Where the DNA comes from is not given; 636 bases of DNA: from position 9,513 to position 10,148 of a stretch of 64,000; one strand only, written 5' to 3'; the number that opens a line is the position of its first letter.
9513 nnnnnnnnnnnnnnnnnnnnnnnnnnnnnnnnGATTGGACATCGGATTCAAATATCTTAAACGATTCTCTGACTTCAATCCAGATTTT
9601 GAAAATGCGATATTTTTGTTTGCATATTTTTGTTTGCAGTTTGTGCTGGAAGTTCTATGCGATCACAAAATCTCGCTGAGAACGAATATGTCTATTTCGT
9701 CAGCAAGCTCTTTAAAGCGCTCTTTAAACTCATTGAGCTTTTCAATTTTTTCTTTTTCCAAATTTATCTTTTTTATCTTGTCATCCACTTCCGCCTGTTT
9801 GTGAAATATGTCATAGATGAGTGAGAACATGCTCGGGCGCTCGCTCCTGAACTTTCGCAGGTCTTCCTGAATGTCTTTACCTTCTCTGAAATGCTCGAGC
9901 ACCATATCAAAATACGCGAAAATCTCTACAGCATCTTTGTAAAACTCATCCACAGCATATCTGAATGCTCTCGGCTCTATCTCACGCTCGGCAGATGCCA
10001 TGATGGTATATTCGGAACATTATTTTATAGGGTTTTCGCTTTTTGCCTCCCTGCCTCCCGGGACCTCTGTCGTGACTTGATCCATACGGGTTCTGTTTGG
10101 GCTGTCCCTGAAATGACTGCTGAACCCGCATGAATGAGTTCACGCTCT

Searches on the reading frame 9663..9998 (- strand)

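Call 24: search_protein_families(library=phrogs, proteins=[window:9663-9998:-], max_evalue=0.1)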
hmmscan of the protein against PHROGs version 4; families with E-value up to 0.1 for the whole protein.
window:9663-9998:- (111 aa): 2 families
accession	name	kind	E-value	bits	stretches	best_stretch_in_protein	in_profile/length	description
phrog_21084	-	other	0.00025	21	1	33-99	141-208/396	recombinase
phrog_3694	-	unknown function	0.007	16.5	1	33-102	295-365/376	-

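Call 25: search_protein_families(library=padloc, proteins=[window:9663-9998:-], max_evalue=0.1)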
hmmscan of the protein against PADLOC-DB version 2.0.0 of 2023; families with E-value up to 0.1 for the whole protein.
window:9663-9998:- (111 aa): 0 families

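Call 26: search_protein_families(library=ncbifam, proteins=[window:9663-9998:-], max_evalue=0.1)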
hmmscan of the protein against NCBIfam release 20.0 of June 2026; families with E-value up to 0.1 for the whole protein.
window:9663-9998:- (111 aa): 1 family
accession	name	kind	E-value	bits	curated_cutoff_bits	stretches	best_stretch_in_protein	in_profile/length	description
NF003244.0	PRK04203.1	equivalog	0.06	12.8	203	1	77-108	80-111/216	50S ribosomal protein L1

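Call 36: search_protein_families(library=pfam, proteins=[window:9663-9998:-], max_evalue=0.01)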
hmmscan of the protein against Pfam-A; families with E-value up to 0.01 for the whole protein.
window:9663-9998:- (111 aa): 0 families
